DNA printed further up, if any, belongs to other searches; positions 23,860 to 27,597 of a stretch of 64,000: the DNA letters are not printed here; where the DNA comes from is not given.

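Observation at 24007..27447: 1146-aa single-polypeptide nuclease-helicase: Cas4/RecB-like Fe-S nuclease + RNase-H-like exonuclease-like region + SF1B DNA2/Upf1-type helicase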

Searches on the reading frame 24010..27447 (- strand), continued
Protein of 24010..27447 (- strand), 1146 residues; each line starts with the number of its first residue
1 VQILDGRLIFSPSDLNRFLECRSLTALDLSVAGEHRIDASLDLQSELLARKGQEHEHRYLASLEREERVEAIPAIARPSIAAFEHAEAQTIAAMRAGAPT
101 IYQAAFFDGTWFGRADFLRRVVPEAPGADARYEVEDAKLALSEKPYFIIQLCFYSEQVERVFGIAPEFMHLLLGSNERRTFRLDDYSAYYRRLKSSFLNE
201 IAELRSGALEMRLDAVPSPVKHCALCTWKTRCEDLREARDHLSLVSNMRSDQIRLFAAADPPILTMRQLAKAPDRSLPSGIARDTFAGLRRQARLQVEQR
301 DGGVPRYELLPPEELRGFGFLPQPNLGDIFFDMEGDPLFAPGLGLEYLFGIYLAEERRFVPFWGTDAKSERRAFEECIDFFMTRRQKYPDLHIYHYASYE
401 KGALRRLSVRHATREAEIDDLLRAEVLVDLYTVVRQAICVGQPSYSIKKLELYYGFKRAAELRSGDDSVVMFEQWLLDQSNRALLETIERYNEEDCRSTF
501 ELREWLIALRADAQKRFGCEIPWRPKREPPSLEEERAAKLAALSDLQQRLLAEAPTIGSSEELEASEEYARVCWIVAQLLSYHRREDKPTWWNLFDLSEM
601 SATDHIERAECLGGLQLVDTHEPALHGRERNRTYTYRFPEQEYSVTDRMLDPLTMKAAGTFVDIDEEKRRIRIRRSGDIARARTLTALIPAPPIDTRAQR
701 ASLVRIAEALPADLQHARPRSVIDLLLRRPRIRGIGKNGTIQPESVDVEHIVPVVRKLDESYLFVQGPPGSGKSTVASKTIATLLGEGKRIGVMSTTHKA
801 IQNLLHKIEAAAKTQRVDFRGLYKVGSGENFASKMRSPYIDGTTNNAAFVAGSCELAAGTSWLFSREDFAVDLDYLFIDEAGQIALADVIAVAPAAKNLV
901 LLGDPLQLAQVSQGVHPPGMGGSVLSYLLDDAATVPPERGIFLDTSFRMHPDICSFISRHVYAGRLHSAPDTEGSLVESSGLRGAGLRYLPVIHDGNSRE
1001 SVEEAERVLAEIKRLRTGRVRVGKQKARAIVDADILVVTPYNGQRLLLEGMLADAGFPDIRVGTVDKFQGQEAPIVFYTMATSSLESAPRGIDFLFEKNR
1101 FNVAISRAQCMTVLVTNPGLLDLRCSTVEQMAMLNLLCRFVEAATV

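Call 42: search_protein_families(library=pfam, proteins=[L020:3994-6519:+, L020:6526-7827:+, L020:7827-10001:+, L020:13430-16339:-, L020:16390-18840:-, L026:13313-15778:+, L026:15781-17094:+, L083:10028-12901:+, L029:6771-9662:-, L033:8926-9978:-], max_evalue=0.0001)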
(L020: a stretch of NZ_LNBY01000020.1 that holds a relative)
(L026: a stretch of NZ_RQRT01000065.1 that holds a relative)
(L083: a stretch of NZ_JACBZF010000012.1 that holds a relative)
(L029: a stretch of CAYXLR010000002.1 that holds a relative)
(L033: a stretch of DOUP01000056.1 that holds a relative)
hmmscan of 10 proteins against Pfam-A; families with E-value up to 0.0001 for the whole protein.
L020:3994-6519:+ (842 aa): 3 families
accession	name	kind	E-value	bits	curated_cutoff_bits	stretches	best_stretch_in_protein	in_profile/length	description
PF13208.11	TerB_N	-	7.3e-63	212.5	25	1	151-358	2-207/207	TerB N-terminal domain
PF15615.11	TerB_C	-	3.2e-24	86.3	26.3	1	710-834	10-147/148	TerB-C domain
PF05099.18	TerB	-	9.6e-08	32.8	24.4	1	574-677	6-110/118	Tellurite resistance protein TerB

L020:6526-7827:+ (434 aa): 2 families
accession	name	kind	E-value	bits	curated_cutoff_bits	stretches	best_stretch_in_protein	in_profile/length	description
PF10923.14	BrxC_BrxD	-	2.6e-156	521.2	22.2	1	5-402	2-412/414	BREX system ATP-binding protein BrxC/D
PF13191.12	AAA_16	-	6.6e-06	27.2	32.6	1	31-133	3-104/167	AAA ATPase domain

L020:7827-10001:+ (725 aa): 2 families
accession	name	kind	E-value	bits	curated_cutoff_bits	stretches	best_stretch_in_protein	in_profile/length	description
PF00270.35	DEAD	-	1.1e-27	97.3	26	1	26-197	2-161/167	DEAD/DEAH box helicase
PF00271.37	Helicase_C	-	1.7e-14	54.5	23.5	1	249-359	6-108/110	Helicase conserved C-terminal domain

L020:13430-16339:- (970 aa): 6 families
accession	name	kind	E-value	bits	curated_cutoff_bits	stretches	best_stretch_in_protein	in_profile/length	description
PF08751.17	TrwC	-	6.9e-79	265.9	25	1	12-277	3-285/286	TrwC relaxase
PF13604.12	AAA_30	-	5.1e-42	144.2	27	1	455-650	2-183/191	AAA domain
PF13245.12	AAA_19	-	6.7e-14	52.6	25.1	1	468-596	8-130/134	AAA domain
PF01443.25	Viral_helicase1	-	6.1e-06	26.6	21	0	474-597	1-99/228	Viral superfamily 1 RNA helicase core domain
PF13401.12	AAA_22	-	7.6e-05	23.5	27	0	471-592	5-124/130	AAA domain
PF13086.12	AAA_11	-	8.7e-05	22.9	27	0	556-598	215-253/257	AAA domain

L020:16390-18840:- (817 aa): 3 families
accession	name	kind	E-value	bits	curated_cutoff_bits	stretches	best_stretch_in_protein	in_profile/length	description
PF10412.15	TrwB_AAD_bind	-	1e-153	512.3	20.5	1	237-620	3-386/387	Type IV secretion-system coupling protein DNA-binding domain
PF12696.13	TraG-D_C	-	4.5e-18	65.8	22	1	480-601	2-125/126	TraM recognition site of TraD and TraG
PF02534.20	T4SS-DNA_transf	-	9.4e-14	51.5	20.1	1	443-602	264-425/468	Type IV secretory system Conjugative DNA transfer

L026:13313-15778:+ (822 aa): 3 families
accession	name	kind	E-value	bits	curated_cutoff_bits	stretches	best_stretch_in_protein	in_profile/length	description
PF07728.20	AAA_5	-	2.3e-16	60.5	22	1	604-692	56-139/139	AAA domain (dynein-related subfamily)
PF14267.11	DUF4357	-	3e-07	30.7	38.4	1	50-94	1-43/54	Domain of unknown function (DUF4357)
PF00004.35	AAA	-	3.8e-05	24.6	21.2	0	318-330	1-13/131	ATPase family associated with various cellular activities (AAA)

L026:15781-17094:+ (438 aa): 1 family
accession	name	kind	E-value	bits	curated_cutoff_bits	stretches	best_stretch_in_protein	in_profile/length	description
PF10117.15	McrBC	-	5.4e-70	236.3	23.9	1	54-381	1-318/318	McrBC 5-methylcytosine restriction system component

L083:10028-12901:+ (958 aa): 2 families
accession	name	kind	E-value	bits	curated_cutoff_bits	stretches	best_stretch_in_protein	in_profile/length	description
PF07728.20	AAA_5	-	6.5e-15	55.8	22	1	725-810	65-139/139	AAA domain (dynein-related subfamily)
PF00004.35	AAA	-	3.2e-06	28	21.2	0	728-813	57-124/131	ATPase family associated with various cellular activities (AAA)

L029:6771-9662:- (964 aa): 0 families

L033:8926-9978:- (351 aa): 2 families
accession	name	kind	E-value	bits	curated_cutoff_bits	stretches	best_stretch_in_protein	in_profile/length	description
PF25583.1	WCX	-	1.4e-14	54.6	23.9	1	274-340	5-68/76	WCX domain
PF13280.12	WYL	-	2.3e-12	47.1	21.8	1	175-238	2-67/70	WYL domain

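Call 43: search_protein_families(library=padloc, proteins=[L020:3994-6519:+, L020:6526-7827:+, L020:7827-10001:+, L020:13430-16339:-, L020:16390-18840:-, L026:13313-15778:+, L026:15781-17094:+, L083:10028-12901:+, L029:6771-9662:-, L033:8926-9978:-], max_evalue=0.00001)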
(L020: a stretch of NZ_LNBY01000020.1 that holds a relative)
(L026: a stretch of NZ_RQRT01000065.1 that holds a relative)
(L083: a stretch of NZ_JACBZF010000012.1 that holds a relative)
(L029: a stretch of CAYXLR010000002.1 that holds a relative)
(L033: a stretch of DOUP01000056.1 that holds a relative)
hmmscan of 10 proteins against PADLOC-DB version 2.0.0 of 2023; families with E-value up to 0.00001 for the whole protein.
L020:3994-6519:+ (842 aa): 1 family
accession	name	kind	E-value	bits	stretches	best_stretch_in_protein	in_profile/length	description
PDLC03958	SngA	-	1.6e-98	329.6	1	112-836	24-525/528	-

L020:6526-7827:+ (434 aa): 2 families
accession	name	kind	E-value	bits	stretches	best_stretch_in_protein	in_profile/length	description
PDLC03959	SngB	-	2.3e-179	595.1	1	3-417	5-431/439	-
PDLC02494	BrxD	-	3.6e-48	162.8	1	1-385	1-395/440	BrxD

L020:7827-10001:+ (725 aa): 33 families (the best 25 are shown)
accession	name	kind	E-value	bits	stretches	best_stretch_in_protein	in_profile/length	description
PDLC03960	SngC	-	2.7e-270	897.1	1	2-714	3-714/720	-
PDLC02503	BrxHI|BrxHII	-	1.4e-113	378.6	1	2-699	2-670/698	BrxHI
PDLC02501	BrxHI|BrxHII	-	1.7e-75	252.8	1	18-639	18-613/925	BrxHI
PDLC02897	DpdJ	-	9.5e-27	91.2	1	26-363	102-454/1570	DpdJ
PDLC00035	DruE3|DruE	-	1.5e-14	50.7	1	295-361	1039-1104/1460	SNF2 family N-terminal domain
PDLC00037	DruE3|DruE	-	3.1e-14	49.7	1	295-361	1036-1101/2055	SNF2 family N-terminal domain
PDLC02896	DpdJ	-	3.6e-14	49.4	0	146-217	357-433/1487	DpdJ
PDLC00192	HamB1|HamB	-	4.6e-13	45.7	1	22-198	267-436/1104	DEAD-box helicase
PDLC00036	DruE3|DruE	-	1.1e-12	43.9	1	29-101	98-170/2023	SNF2 family N-terminal domain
PDLC00194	HamB1|HamB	-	1.2e-12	44.6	1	48-206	254-403/995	DEAD-box helicase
PDLC02864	DpdF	-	1.4e-12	45.2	1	17-365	16-332/610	DpdF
PDLC00013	DruE1|DruE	-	1.2e-10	37.9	0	322-360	1088-1126/1776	SNF2 family N-terminal domain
PDLC00174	HamB1|HamB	-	2.7e-10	36.7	1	27-213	306-486/1163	DEAD-box helicase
PDLC01761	Cas3b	-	3.8e-10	37.1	1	16-120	212-303/705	-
PDLC03928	PsyrT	-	8.1e-10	35.6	0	16-163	16-154/689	-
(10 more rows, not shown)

L020:13430-16339:- (970 aa): 7 families
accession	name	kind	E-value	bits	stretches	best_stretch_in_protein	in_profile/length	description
PDLC01734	typeIV_RecD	-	2.6e-26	90.1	2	454-636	339-517/763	RecD_0_IVD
PDLC05065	PDC-S68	-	1.1e-22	77.8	1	464-610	613-757/1221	-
PDLC05066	PDC-S68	-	3.3e-20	69.8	2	471-605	593-728/1202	-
PDLC05064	PDC-S68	-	6e-18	62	1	468-605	697-831/1273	-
PDLC01148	RecD_like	-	7.8e-16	55.5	1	467-642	324-492/719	RecD/Tra ATPase fused to N-terminal HHH domain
PDLC05035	PDC-S53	-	2.3e-13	47.2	1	471-625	510-647/900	-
PDLC04475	PDC-M16A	-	2.7e-06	24.2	0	466-572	26-141/721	-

L020:16390-18840:- (817 aa): 1 family
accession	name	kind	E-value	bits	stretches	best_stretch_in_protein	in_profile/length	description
PDLC04140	mad8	-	5.1e-19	66.9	1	248-623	26-302/314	mads_8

L026:13313-15778:+ (822 aa): 8 families
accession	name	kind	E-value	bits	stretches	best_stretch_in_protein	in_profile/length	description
PDLC04923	PDC-S14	-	1.8e-14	51.6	1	9-97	211-299/320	-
PDLC04925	PDC-S14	-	5.5e-12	43.3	1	5-94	192-280/301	-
PDLC03547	REase_II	-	4.2e-11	40.1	1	615-696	347-442/585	Type II restriction enzyme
PDLC03448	REase_II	-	9.2e-11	38.6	1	614-697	625-721/857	Type II restriction enzyme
PDLC04819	PDC-S02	-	4.2e-10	37.4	1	458-562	15-120/334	-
PDLC04815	PDC-S02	-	6.4e-09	33.6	1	453-564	8-119/346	-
PDLC04824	PDC-S02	-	7.3e-08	30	1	448-562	7-121/308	-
PDLC04922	PDC-S14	-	1.3e-07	29.2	1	9-99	197-289/305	-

L026:15781-17094:+ (438 aa): 0 families

L083:10028-12901:+ (958 aa): 6 families
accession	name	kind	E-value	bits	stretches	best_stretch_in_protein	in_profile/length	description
PDLC03448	REase_II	-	1.2e-12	44.8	1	730-823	623-729/857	Type II restriction enzyme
PDLC04815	PDC-S02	-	1.8e-10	38.7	1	578-698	16-133/346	-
PDLC03547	REase_II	-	5.9e-10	36.3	1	734-812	348-440/585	Type II restriction enzyme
PDLC04819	PDC-S02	-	9.8e-09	32.9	1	577-706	17-138/334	-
PDLC04806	PDC-S02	-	1.7e-08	32.2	1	580-707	18-141/324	-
PDLC04824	PDC-S02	-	3.1e-07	27.9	1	579-690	18-129/308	-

L029:6771-9662:- (964 aa): 0 families

L033:8926-9978:- (351 aa): 3 families
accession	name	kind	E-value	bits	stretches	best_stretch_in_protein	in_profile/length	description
PDLC01457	WYL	-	1.9e-29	100.9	1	29-334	2-227/229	"CAS-I,CAS-II,CAS-III,CAS-IV,CAS-V,CAS-VI; associated_signaling"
PDLC01652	WYL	-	1.8e-24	84.9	1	172-340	16-154/162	"CAS-I,CAS-II,CAS-III,CAS-IV,CAS-V,CAS-VI; associated_signaling"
PDLC01766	Cas3c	-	2.5e-20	70.3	1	205-341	172-306/1009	-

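Call 44: predict_structure(alignment_id=A1)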
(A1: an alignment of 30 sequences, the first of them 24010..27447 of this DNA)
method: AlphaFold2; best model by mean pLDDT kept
length: 1146 residues; sequences in the alignment: 30
mean_pLDDT: 86.9   pTM: 0.81
mean pLDDT of the five models: 86.9, 85.1, 81.6, 81.4, 81.1
residues with pLDDT >= 90: 580; 70-90: 490; 50-70: 66; < 50: 10
segments of 3 or more residues with pLDDT < 50: 36-38
pLDDT, mean of each block of 10 residues (from residue 1): 90 90 88 59 81 91 93 90 96 95 95 95 74 92 88 96 92 86 92 94 91 85 79 91 87 84 95 86 85 95 93 86 94 83 82 96 90 95 92 90 84 82 86 92 90 91 82 89 92 96 97 94 74 61 82 77 86 91 84 80 77 90 82 90 77 87 85 90 90 85 90 76 92 88 89 94 86 89 96 86 91 94 76 87 87 88 90 92 90 94 70 75 84 85 90 91 87 93 93 72 92 95 94 91 86 93 73 90 58 56 85 91 83 89 91
secondary structure, 60 per line:
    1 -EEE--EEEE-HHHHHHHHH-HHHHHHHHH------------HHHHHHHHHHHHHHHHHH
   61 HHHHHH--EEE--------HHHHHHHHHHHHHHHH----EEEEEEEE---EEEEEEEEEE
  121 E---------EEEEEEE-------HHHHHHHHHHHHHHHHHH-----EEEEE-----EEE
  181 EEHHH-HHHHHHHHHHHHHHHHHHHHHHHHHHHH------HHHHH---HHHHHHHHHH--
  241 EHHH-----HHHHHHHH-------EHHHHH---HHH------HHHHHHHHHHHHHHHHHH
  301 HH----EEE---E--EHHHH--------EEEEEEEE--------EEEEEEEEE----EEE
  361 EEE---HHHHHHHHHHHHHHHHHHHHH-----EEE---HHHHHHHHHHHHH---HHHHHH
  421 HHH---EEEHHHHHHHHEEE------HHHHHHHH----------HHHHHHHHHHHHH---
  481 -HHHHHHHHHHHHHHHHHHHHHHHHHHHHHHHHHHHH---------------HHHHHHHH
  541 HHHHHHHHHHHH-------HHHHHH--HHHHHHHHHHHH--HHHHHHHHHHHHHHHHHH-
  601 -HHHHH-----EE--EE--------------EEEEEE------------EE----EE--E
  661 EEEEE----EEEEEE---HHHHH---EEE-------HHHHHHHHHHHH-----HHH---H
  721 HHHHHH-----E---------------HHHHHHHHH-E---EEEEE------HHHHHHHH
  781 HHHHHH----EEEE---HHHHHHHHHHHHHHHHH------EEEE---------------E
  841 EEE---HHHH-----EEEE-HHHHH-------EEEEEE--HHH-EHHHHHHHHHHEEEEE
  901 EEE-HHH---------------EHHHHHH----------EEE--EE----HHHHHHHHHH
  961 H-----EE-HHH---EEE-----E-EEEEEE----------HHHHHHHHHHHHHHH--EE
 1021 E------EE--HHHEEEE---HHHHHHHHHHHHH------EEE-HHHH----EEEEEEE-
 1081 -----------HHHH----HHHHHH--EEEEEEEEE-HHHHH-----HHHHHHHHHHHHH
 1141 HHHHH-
elements in order (helices of 4 or more, strands of 3 or more residues): E2-4 E7-10 H12-20 H22-30 H43-66 E69-71 H80-95 E100-107 E111-121 E131-137 H145-162 E168-172 E178-182 H187-214 H221-225 H229-238 H250-257 H266-270 H283-302 E307-309 H317-320 E329-336 E345-353 E358-363 H367-387 E393-395 H399-411 H415-423 E427-429 H430-437 E438-440 H447-454 H465-477 H482-517 H533-552 H560-565 H568-579 H582-599 H602-606 E632-637 E660-665 E670-675 H679-683 E687-689 H697-708 H720-726 H748-756 E762-766 H773-786 E791-794 H798-814 E821-824 E840-843 H847-850 E856-859 H861-865 E873-878 H886-895 E896-903 H924-929 E940-942 H951-961 E976-978 E986-991 H1002-1016 E1019-1021 E1035-1038 H1042-1054 E1061-1063 H1065-1068 E1073-1079 H1092-1095 H1100-1105 E1108-1116 H1118-1122 H1128-1145

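Call 47: fold_search(model_id=the predicted structure, library=pdb)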
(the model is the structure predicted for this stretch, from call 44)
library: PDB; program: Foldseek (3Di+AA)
matches with E <= 10: 1554; with E <= 0.001: 214
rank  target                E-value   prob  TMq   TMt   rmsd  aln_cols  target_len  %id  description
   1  5ean_A                5.2e-26  1.00  0.34  0.37  24.2      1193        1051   13  Crystal structure of Dna2 in complex with a 5' overhang DNA (released 2015-11-18)
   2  5eax_A                7.8e-24  1.00  0.33  0.36  24.6      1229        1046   13  Crystal structure of Dna2 in complex with an ssDNA (released 2015-11-18)
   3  4b3f                  4.2e-23  1.00  0.32  0.53   8.7       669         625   18  crystal structure of Ighmbp2 helicase (released 2012-09-26)
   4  5eaw_A                6.0e-23  1.00  0.34  0.37  24.7      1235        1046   14  Crystal structure of Dna2 nuclease-helicase (released 2015-11-18)
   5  4b3g_B                2.5e-22  1.00  0.34  0.58   7.6       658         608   19  crystal structure of Ighmbp2 helicase in complex with RNA (released 2012-09-26)
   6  4b3g_A                6.4e-22  1.00  0.34  0.58   7.9       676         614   18  crystal structure of Ighmbp2 helicase in complex with RNA (released 2012-09-26)
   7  2xzo_A                6.4e-21  1.00  0.30  0.50   9.2       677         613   16  Upf1 helicase - RNA complex (released 2011-03-30)
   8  2gjk                  8.2e-21  1.00  0.32  0.56   8.2       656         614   16  Structural and functional insights into the human Upf1 helicase core (released 2007-01-09)
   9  2wjv_A                2.5e-20  1.00  0.32  0.44   7.9       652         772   16  Crystal structure of the complex between human nonsense mediated decay factors UPF1 and UPF2 (released 2009-07-07)
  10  2xzl_A                5.8e-20  1.00  0.30  0.43   8.7       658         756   17  Upf1-RNA complex (released 2011-03-30)
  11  2xzp                  6.4e-20  1.00  0.30  0.50   9.9       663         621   16  Upf1 helicase (released 2011-03-30)
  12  2wjv_B                8.7e-20  1.00  0.30  0.42   8.6       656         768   17  Crystal structure of the complex between human nonsense mediated decay factors UPF1 and UPF2 (released 2009-07-07)
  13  2wjy                  9.6e-20  1.00  0.32  0.46   8.6       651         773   17  Crystal structure of the complex between human nonsense mediated decay factors UPF1 and UPF2 Orthorhombic form (released 2009-07-07)
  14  8rd3_A                2.1e-19  1.00  0.30  0.51   8.7       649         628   15  Crystal structure of Saccharomyces cerevisiae Nmd4 protein bound to Upf1 helicase domain (released 2024-08-14)
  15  9qwn_A                2.2e-19  1.00  0.31  0.43  14.3       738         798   18  Human UPF1 in complex with the histone stem loop RNA (released 2025-12-03)
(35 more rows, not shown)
